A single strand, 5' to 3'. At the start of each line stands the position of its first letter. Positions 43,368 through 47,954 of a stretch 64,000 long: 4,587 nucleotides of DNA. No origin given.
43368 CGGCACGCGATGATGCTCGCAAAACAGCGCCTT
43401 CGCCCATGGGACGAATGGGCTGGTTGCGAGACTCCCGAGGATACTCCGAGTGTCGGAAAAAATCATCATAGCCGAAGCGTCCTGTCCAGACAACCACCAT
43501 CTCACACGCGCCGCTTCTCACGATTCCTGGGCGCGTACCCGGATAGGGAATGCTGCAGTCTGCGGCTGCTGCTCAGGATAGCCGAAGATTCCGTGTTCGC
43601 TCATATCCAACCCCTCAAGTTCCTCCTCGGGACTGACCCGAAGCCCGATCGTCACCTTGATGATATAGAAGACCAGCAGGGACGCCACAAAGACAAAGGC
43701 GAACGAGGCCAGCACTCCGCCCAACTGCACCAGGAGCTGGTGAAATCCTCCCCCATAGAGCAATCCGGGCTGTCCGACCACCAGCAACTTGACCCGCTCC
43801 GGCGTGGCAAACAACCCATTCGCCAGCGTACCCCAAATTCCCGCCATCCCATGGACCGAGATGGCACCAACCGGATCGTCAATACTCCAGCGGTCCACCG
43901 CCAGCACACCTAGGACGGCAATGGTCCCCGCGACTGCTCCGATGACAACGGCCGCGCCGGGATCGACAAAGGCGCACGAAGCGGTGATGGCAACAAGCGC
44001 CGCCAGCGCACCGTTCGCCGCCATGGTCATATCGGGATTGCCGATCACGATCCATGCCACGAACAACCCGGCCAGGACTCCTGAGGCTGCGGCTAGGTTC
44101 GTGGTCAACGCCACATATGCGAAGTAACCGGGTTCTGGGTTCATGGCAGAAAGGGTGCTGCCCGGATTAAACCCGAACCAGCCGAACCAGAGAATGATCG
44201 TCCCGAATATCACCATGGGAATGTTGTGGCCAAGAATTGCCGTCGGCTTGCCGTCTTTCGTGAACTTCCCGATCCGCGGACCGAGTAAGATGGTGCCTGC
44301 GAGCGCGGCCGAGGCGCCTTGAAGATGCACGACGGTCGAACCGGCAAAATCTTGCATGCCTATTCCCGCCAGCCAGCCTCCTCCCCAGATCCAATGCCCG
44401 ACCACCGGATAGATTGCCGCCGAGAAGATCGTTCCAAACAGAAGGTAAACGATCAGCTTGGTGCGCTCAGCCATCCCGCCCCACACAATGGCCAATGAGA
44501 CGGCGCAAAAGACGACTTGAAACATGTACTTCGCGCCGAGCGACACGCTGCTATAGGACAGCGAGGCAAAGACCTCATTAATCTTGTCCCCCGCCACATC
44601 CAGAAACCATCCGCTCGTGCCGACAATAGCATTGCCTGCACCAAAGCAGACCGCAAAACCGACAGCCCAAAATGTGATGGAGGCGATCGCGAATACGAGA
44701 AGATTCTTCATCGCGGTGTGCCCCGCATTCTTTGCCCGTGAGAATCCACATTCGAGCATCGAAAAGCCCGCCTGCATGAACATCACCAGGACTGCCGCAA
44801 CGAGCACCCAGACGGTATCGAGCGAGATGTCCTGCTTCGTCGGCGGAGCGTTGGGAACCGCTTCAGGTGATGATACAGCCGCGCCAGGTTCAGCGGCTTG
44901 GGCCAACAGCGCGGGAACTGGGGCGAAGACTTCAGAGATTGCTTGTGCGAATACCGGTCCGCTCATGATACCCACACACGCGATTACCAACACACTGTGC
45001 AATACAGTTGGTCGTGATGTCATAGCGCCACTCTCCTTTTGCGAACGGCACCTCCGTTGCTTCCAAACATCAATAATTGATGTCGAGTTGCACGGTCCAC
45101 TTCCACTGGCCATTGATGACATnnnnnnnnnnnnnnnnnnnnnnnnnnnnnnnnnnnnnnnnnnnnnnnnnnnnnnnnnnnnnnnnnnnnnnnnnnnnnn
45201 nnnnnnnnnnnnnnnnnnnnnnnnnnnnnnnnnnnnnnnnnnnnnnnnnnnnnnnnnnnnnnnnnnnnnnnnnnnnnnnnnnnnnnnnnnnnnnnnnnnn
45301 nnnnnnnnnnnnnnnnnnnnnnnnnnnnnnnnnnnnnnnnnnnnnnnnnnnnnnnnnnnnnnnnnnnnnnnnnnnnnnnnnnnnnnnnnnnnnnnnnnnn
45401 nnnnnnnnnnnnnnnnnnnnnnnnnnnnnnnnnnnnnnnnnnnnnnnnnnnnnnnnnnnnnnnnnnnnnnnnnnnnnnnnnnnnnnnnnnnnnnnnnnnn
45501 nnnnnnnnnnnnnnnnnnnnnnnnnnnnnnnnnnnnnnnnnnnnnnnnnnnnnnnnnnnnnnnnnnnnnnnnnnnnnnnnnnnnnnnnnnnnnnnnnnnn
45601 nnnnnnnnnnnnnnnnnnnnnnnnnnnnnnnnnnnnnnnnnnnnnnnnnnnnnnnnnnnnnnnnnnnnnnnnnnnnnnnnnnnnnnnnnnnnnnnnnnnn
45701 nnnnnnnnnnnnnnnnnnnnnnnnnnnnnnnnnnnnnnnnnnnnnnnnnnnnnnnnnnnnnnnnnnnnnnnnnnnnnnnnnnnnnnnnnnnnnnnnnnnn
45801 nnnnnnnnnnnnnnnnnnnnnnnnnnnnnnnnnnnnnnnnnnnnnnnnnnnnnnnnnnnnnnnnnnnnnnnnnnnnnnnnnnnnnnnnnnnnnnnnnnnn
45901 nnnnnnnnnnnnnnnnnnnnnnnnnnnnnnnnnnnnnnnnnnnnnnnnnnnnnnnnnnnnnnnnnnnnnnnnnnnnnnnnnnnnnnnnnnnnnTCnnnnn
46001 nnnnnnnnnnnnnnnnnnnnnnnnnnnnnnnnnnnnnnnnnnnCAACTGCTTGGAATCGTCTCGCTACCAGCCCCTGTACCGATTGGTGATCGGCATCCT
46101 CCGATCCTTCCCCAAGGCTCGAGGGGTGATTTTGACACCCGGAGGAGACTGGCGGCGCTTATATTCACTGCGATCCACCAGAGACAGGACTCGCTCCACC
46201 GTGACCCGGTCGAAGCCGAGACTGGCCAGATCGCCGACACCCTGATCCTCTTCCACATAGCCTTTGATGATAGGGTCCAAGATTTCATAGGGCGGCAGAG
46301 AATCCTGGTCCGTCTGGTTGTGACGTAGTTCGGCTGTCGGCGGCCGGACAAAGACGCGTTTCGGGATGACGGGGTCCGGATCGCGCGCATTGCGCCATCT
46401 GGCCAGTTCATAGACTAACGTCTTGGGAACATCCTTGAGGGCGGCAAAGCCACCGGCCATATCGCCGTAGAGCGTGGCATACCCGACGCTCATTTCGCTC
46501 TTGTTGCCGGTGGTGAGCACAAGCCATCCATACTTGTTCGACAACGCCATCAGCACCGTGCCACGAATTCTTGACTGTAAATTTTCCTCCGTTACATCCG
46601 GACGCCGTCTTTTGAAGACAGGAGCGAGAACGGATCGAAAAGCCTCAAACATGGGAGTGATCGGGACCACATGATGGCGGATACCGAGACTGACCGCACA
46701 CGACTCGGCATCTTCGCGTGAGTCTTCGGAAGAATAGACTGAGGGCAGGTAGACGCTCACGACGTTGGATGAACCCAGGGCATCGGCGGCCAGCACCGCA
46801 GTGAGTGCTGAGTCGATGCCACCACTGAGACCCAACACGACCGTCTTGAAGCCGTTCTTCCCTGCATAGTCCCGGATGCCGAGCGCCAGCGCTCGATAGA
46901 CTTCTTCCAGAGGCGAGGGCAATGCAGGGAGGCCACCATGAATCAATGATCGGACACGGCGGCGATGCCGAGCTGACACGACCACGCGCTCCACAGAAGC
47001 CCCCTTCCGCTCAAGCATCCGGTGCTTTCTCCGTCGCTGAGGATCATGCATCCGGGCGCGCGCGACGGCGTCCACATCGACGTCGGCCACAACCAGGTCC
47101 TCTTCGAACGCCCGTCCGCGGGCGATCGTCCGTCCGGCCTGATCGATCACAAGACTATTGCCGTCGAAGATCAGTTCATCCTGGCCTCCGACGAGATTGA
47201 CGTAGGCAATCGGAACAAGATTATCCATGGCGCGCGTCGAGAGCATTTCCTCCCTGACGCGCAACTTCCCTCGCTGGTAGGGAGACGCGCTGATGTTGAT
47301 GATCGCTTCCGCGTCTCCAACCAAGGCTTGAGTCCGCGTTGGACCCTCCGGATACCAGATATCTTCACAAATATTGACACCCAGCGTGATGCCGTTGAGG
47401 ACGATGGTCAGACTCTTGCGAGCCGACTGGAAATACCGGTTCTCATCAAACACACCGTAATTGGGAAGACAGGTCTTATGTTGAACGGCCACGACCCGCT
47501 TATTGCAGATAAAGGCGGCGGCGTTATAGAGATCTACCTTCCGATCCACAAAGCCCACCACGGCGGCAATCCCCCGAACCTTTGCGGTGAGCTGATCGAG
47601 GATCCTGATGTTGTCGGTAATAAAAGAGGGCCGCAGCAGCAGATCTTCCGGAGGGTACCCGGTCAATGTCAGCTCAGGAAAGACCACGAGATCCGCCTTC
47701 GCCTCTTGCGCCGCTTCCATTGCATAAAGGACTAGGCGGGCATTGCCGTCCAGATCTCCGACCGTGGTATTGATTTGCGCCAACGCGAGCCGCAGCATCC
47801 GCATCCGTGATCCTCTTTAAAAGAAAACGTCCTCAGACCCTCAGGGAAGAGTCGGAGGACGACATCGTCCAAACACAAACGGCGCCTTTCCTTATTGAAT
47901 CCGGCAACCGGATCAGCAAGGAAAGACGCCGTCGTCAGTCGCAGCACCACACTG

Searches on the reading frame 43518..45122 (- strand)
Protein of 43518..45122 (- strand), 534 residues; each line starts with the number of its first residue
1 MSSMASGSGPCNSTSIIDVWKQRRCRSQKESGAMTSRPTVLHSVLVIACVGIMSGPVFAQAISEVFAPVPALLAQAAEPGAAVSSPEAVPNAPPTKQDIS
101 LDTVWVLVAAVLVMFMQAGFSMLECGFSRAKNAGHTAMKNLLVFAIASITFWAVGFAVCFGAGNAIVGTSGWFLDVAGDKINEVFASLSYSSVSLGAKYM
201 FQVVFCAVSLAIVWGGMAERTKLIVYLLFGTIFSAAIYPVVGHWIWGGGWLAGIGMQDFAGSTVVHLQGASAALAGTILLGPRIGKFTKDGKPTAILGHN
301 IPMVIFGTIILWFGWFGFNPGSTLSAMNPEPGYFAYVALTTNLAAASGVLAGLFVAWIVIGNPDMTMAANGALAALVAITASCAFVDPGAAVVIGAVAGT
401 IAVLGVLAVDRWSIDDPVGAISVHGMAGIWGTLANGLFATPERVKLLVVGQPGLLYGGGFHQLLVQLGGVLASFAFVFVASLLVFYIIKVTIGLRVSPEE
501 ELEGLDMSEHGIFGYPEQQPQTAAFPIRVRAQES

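Call 6: search_protein_families(library=ncbifam, proteins=[window:43518-45122:-], max_evalue=0.00001)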
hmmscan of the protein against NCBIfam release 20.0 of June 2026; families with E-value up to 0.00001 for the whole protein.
window:43518-45122:- (534 aa): 3 families
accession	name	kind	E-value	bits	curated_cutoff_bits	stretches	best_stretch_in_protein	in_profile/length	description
TIGR00836.1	amt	subfamily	2.1e-126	422.1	343.3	1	102-515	1-406/406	ammonium transporter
TIGR03644.1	marine_trans_1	hypoth_equivalog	1.4e-119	399.5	514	1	100-517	2-403/404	probable ammonium transporter, marine subtype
NF007947.0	PRK10666.1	equivalog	2.5e-67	227.6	657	1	95-515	25-426/428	ammonium transporter AmtB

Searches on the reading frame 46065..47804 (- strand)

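Call 6: search_protein_families(library=ncbifam, proteins=[window:46065-47804:-], max_evalue=0.00001)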
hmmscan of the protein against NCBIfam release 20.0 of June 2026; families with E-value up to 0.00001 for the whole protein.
window:46065-47804:- (579 aa): 13 families
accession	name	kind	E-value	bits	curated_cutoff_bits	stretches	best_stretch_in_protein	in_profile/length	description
NF010588.0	PRK13981.1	equivalog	4.4e-223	741.6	479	1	2-577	3-543/546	NAD+ synthase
NF002730.0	PRK02628.1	equivalog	2.8e-62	210.9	473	1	3-473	12-521/677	NAD(+) synthase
TIGR00552.1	nadE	equivalog_domain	2.1e-60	204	63.65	1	309-555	12-242/251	NAD(+) synthase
NF010587.0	PRK13980.1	equivalog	2.8e-55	187.4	255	1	300-560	12-261/267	NAD+ synthase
NF002048.0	PRK00876.1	subfamily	1.5e-24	86.4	313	2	320-390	38-108/330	NAD(+) synthase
TIGR03381.1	agmatine_aguB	equivalog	4.6e-16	59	410.25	1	6-253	3-264/279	N-carbamoylputrescine amidase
NF033621.1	de_GSH_amidase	exception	9.9e-13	48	355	1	7-257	3-250/260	deaminated glutathione amidase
NF001979.1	PRK00768.1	equivalog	5.2e-12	45.8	250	1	301-499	20-218/266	NAD(+) synthase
NF040852.1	nitrile_Arch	equivalog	2.7e-11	43.1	500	1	5-254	2-247/262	nitrilase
TIGR00268.2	TIGR00268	equivalog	4.1e-09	36.1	150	1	319-383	13-77/259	ATP-dependent sacrificial sulfur transferase LarE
NF009803.0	PRK13287.1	equivalog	4.4e-09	35.5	406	1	6-253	21-268/333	formamidase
NF007757.0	PRK10438.1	equivalog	1.3e-08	34.5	249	1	8-257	6-247/256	amidohydrolase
NF009802.0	PRK13286.1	equivalog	9.2e-06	24.8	427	0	37-270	52-286/345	aliphatic amidase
